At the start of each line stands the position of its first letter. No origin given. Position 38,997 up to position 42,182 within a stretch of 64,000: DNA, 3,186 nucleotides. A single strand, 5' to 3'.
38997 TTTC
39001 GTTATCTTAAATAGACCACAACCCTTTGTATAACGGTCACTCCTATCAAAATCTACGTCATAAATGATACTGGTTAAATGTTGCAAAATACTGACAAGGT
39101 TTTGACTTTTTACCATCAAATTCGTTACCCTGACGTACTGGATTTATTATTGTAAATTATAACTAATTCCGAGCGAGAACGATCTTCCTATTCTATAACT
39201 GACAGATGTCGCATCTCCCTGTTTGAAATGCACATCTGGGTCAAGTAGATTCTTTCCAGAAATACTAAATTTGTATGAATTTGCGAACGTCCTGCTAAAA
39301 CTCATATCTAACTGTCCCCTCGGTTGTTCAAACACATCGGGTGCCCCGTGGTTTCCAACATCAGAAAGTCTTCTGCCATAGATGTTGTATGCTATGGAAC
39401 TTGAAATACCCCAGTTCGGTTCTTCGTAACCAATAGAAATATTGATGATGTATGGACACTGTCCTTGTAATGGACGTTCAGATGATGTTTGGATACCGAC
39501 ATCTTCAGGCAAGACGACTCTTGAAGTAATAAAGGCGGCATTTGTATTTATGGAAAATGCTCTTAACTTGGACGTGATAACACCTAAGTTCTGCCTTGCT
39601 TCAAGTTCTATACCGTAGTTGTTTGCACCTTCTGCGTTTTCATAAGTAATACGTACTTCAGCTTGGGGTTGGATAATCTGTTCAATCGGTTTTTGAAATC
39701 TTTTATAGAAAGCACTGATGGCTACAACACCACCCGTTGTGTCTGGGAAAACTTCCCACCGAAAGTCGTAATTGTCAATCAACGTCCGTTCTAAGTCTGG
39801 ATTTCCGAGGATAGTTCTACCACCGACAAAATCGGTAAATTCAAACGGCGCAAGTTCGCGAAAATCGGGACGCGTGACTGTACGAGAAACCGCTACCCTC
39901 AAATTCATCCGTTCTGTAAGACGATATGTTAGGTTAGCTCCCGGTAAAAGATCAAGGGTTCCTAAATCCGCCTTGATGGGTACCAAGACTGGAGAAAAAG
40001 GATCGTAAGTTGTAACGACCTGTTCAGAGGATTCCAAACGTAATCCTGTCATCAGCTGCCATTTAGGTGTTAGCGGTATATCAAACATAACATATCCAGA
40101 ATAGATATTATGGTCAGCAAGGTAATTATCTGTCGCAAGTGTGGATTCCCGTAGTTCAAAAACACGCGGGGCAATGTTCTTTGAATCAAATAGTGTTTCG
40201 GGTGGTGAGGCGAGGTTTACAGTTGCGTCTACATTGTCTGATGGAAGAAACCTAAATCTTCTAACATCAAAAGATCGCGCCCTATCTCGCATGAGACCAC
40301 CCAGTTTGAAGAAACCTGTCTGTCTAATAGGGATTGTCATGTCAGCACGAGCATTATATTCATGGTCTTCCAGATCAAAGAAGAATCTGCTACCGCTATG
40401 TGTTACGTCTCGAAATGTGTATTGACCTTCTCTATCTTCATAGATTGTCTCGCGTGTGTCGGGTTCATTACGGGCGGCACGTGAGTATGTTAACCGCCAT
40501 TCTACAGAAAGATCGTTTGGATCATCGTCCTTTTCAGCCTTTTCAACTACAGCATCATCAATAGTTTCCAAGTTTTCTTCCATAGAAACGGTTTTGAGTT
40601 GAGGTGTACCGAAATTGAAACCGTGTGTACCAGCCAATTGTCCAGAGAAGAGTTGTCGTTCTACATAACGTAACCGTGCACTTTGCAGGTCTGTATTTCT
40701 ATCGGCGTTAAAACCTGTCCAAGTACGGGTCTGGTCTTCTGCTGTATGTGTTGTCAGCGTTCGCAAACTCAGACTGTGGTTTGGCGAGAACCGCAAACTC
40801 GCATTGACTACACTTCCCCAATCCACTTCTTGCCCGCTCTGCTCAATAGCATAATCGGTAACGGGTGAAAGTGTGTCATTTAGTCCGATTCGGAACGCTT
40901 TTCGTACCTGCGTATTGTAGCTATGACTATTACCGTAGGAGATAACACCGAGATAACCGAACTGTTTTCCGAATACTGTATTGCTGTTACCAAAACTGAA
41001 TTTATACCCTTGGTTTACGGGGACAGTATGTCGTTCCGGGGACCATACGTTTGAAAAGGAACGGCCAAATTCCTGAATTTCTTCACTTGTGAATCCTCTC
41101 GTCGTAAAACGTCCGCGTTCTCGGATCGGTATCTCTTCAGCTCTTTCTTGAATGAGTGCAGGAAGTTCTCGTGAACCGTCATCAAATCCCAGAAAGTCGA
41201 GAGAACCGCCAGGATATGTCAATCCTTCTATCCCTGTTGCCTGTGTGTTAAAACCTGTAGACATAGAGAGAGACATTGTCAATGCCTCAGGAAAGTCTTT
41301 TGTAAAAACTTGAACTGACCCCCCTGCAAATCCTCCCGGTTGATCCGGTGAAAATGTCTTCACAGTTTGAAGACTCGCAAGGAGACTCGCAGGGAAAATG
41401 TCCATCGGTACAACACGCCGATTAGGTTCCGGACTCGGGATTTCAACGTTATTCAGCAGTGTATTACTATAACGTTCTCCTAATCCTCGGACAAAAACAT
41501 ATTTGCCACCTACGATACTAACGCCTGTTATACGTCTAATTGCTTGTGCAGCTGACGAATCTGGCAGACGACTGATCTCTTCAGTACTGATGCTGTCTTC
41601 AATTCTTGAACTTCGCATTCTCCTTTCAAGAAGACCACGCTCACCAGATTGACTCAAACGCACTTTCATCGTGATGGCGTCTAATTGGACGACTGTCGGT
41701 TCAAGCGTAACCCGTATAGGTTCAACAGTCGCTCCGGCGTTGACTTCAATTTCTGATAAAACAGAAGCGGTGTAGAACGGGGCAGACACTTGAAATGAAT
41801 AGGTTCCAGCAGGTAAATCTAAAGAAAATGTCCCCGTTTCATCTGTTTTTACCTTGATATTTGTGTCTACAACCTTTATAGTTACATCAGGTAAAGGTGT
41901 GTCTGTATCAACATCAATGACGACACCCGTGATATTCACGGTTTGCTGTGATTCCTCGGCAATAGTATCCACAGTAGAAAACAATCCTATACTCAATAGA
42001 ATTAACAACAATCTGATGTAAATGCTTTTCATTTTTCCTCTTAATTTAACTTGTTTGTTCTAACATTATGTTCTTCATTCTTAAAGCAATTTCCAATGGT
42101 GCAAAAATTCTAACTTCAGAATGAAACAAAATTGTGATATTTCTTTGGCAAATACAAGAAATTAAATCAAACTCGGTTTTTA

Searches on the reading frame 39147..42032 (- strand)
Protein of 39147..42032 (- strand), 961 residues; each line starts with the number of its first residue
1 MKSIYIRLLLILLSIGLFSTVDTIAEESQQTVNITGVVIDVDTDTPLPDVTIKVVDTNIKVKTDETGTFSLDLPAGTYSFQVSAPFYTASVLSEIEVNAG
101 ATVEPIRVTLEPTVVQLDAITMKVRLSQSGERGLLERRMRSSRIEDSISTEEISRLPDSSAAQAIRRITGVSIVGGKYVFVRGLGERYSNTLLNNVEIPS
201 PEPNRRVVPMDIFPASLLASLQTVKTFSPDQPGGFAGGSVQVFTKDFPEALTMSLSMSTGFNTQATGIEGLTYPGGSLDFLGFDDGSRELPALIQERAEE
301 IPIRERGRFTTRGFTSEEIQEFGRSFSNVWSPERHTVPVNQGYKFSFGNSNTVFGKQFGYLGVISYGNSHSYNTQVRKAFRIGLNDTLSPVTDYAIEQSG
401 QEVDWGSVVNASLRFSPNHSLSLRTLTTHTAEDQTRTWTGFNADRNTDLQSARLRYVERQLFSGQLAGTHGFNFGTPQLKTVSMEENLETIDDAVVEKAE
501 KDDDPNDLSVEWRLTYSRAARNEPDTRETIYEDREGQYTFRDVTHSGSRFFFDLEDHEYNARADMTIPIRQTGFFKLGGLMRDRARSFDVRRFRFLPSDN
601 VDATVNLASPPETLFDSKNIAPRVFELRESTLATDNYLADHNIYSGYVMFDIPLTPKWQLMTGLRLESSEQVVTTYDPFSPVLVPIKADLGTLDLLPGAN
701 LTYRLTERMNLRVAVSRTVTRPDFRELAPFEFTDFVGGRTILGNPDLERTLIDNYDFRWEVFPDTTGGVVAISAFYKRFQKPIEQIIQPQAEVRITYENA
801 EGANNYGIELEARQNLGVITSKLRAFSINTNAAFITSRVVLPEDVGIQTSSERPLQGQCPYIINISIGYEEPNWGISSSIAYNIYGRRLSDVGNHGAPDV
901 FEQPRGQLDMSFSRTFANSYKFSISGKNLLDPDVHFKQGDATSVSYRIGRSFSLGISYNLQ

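Call 72: search_protein_families(library=padloc, proteins=[window:39147-42032:-], max_evalue=0.0001)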
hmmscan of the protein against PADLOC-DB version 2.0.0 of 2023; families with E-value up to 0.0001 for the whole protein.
window:39147-42032:- (961 aa): 0 families

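Call 85: search_protein_families(library=pfam, proteins=[window:39147-42032:-], max_evalue=0.00001)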
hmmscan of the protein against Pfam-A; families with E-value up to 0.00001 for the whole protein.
window:39147-42032:- (961 aa): 4 families
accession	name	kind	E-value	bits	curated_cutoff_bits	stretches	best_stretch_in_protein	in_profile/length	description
PF00593.30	TonB_dep_Rec_b-barrel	-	2.9e-28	100.3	27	1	509-929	64-436/436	TonB dependent receptor-like, beta-barrel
PF13620.12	CarboxypepD_reg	-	2.6e-14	53.8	32.3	1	34-110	2-81/82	Carboxypeptidase regulatory-like domain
PF13715.12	CarbopepD_reg_2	-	5.3e-11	42.8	32.2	1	34-120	1-86/88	CarboxypepD_reg-like domain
PF07715.20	Plug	-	9.7e-09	36.1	23.9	1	144-236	8-103/107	TonB-dependent Receptor Plug Domain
